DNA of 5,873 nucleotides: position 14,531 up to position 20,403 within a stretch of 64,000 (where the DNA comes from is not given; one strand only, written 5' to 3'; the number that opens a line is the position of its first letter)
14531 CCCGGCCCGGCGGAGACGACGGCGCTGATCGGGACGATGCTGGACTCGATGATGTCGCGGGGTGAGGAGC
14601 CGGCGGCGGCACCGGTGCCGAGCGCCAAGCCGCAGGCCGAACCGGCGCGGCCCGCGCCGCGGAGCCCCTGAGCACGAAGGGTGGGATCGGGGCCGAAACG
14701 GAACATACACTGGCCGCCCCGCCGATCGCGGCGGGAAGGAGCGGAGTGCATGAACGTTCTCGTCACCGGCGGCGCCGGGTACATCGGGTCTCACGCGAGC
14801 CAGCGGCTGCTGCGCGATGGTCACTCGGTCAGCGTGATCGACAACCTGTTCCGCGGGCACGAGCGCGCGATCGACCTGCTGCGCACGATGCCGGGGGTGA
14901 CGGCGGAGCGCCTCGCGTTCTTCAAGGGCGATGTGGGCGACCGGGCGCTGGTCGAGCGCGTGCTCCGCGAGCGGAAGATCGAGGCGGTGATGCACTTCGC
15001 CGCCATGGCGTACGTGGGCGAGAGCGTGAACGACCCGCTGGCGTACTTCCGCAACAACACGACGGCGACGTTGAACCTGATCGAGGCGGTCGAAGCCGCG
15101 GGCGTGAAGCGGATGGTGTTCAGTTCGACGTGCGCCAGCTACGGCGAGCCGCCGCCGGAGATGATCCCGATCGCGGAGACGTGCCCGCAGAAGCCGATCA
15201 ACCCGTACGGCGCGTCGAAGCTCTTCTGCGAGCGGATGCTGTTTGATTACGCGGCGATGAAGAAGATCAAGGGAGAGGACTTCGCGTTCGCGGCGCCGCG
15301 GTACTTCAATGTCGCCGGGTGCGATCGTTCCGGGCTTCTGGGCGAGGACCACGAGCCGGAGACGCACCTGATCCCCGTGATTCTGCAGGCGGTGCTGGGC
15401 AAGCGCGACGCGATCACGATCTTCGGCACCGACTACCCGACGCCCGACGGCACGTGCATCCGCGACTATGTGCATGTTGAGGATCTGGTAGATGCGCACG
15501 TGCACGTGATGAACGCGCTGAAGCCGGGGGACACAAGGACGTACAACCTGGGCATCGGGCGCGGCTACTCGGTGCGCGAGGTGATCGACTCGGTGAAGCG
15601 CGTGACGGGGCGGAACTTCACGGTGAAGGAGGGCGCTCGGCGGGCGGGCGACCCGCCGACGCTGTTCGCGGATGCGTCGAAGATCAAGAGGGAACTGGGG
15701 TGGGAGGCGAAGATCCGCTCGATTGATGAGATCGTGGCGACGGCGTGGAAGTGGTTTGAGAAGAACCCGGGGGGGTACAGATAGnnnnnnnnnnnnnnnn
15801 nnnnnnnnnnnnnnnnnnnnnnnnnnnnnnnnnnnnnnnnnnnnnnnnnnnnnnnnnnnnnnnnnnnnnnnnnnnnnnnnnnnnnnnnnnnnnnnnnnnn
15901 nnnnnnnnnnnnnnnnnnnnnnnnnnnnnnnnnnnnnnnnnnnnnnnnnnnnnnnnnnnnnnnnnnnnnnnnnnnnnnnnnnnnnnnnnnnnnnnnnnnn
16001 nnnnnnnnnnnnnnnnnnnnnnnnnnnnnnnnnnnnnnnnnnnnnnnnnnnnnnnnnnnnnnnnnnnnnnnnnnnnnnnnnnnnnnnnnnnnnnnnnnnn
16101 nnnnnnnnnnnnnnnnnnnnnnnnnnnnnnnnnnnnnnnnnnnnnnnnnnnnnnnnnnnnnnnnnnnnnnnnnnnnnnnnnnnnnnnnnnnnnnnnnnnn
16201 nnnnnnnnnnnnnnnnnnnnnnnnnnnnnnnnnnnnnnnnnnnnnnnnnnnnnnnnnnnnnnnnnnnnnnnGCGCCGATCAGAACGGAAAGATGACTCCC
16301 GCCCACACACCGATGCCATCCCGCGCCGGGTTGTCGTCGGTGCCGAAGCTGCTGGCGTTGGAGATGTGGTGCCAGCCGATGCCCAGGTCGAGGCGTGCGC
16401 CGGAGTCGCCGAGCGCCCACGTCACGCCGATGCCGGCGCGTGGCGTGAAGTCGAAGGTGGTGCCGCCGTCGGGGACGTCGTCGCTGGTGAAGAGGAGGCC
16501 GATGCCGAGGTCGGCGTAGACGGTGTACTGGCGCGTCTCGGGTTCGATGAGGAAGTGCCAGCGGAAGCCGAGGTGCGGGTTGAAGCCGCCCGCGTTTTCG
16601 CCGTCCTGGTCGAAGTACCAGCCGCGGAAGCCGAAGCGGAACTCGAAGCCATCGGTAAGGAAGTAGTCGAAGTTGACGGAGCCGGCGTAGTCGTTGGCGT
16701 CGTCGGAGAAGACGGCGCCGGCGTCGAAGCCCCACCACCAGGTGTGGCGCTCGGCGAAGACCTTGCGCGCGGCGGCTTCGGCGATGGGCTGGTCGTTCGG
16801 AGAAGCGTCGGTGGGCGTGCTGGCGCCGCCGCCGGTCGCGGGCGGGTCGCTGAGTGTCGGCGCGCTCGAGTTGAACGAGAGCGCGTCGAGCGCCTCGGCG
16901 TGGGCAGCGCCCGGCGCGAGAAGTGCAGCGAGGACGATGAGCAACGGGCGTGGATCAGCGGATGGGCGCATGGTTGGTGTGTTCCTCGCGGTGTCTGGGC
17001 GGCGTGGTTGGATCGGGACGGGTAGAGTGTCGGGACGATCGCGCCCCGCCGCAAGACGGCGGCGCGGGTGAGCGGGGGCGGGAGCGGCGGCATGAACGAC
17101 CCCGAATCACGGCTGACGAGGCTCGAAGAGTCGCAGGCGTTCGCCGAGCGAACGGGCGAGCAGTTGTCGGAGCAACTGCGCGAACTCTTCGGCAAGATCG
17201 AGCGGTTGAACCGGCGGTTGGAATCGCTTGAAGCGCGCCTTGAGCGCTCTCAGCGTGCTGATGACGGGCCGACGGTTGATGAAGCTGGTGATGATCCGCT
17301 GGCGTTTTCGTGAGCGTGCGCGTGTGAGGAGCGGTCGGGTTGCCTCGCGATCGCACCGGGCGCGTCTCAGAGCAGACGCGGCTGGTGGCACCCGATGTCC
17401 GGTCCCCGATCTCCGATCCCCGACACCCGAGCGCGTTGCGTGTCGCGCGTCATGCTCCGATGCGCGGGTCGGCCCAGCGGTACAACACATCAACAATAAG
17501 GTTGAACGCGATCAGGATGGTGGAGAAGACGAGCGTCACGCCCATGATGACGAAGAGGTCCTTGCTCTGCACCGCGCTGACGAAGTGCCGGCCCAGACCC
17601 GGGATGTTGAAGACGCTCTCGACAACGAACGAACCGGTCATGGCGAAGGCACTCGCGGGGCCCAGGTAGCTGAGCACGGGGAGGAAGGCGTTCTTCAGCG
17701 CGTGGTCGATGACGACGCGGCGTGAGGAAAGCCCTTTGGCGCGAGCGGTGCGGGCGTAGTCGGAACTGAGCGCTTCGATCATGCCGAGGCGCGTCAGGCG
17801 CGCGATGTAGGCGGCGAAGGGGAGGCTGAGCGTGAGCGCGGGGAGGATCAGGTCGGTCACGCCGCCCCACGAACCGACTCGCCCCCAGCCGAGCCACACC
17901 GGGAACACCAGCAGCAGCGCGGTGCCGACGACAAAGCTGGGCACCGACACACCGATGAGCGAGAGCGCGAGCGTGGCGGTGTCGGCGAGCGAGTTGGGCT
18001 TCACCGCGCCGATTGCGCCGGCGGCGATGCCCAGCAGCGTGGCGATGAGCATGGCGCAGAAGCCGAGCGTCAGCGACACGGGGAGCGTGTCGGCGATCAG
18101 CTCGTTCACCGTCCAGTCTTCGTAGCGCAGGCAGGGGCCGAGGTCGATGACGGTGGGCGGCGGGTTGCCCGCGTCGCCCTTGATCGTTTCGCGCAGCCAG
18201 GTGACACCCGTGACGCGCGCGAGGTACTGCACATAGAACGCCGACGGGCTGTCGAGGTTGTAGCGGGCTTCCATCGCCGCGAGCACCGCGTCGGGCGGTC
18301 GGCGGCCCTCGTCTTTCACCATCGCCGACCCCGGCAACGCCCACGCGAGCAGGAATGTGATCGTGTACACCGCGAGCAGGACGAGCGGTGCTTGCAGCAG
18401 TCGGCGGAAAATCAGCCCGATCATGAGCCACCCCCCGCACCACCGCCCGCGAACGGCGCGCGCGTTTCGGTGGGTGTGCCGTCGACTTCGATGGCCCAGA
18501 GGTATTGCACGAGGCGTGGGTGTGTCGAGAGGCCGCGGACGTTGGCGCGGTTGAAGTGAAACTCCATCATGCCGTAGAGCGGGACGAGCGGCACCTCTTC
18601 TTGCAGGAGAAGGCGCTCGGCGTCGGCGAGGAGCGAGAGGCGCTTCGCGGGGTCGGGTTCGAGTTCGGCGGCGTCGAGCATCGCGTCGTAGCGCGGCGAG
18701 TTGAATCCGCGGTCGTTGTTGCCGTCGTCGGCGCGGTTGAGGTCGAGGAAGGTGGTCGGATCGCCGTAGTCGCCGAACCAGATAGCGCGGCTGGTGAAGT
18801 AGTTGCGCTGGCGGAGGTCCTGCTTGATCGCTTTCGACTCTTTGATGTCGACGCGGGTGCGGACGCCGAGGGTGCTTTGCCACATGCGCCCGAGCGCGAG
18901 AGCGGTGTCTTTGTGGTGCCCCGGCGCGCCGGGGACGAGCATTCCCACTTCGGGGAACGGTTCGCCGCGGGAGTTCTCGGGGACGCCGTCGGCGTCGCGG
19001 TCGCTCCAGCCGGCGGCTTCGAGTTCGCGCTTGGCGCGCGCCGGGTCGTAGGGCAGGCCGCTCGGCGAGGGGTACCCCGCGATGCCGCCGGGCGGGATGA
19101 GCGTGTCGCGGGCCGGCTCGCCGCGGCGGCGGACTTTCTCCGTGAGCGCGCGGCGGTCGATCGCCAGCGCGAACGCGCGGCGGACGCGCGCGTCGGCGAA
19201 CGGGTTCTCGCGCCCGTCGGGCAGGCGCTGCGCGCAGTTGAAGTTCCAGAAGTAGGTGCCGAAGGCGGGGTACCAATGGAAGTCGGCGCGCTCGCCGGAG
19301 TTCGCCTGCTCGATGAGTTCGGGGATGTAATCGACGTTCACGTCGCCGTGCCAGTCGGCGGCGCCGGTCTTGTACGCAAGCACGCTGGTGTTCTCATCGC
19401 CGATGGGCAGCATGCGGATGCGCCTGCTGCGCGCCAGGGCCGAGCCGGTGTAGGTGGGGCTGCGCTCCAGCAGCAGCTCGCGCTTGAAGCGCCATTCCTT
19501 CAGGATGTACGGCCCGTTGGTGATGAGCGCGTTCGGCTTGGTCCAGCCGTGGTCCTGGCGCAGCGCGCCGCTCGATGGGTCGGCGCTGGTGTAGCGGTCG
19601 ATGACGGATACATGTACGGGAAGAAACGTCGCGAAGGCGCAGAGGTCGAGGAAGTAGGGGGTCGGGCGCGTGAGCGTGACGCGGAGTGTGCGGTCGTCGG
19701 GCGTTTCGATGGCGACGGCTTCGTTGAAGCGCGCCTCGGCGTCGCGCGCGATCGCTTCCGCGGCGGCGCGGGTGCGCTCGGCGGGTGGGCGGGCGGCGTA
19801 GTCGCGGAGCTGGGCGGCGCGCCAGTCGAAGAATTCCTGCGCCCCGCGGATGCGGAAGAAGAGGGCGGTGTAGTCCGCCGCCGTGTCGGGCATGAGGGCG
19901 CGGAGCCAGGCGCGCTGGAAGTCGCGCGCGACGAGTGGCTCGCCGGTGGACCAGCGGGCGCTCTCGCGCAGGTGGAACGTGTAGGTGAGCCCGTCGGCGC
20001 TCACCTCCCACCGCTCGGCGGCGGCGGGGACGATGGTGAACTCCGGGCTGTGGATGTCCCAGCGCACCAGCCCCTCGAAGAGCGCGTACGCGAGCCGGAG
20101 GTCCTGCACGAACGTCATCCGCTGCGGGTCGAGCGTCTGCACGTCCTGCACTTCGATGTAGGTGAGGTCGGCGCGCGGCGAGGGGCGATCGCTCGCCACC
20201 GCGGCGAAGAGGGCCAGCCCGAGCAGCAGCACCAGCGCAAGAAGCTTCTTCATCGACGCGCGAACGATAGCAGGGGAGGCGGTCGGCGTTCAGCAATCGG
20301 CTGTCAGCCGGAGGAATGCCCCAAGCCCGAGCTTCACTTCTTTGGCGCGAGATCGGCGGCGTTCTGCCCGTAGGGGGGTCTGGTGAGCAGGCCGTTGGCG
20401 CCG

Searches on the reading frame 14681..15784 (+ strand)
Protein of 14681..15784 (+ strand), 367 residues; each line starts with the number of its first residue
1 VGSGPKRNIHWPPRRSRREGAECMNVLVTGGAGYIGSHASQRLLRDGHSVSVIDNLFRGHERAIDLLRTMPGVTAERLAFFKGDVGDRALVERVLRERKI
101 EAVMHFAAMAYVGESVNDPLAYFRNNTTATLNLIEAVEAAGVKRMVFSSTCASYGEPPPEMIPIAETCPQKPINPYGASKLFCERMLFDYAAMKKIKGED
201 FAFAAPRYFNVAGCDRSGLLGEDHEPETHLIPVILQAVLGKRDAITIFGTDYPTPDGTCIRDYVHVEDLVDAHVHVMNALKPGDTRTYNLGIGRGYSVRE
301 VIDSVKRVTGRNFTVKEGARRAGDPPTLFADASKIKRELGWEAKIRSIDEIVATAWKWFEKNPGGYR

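Call 28: search_protein_families(library=pfam, proteins=[window:14681-15784:+], max_evalue=0.001)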
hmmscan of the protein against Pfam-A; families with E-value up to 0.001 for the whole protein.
window:14681-15784:+ (367 aa): 10 families
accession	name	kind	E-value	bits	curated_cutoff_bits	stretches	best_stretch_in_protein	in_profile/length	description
PF16363.11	GDP_Man_Dehyd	-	4.5e-56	191.1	27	1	27-352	1-329/332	GDP-mannose 4,6 dehydratase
PF01370.27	Epimerase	-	1.9e-55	188.3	20.9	1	26-291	1-240/240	NAD dependent epimerase/dehydratase family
PF02719.21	Polysacc_synt_2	-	9.5e-19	68.1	20.2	1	26-150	1-128/293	Polysaccharide biosynthesis protein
PF01073.25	3Beta_HSD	-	2.9e-13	49.9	22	1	27-188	1-158/280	3-beta hydroxysteroid dehydrogenase/isomerase family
PF04321.23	RmlD_sub_bind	-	9.9e-11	41.7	27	1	24-187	1-136/287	RmlD substrate binding domain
PF05368.20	NmrA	-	6.7e-08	32.9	27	1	25-150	4-107/298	NmrA-like family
PF13460.12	NAD_binding_10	-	1.1e-07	32.4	27.2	1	30-160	1-108/184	NAD(P)H-binding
PF07993.18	NAD_binding_4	-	2.9e-06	27.1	20.1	1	28-192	1-193/258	Male sterility protein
PF00106.31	adh_short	-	6.2e-05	23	26.6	1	25-97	2-70/195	short chain dehydrogenase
PF08659.16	KR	-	0.00013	22.3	22.6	1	26-153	3-139/180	KR domain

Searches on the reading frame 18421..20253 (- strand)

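Call 28: search_protein_families(library=pfam, proteins=[window:18421-20253:-], max_evalue=0.001)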
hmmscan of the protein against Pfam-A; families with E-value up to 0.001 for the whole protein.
window:18421-20253:- (610 aa): 1 family
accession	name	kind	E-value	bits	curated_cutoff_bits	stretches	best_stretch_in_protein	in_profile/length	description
PF00496.27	SBP_bac_5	-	2.5e-72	244.5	32.4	1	73-513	1-367/368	Bacterial extracellular solute-binding proteins, family 5 Middle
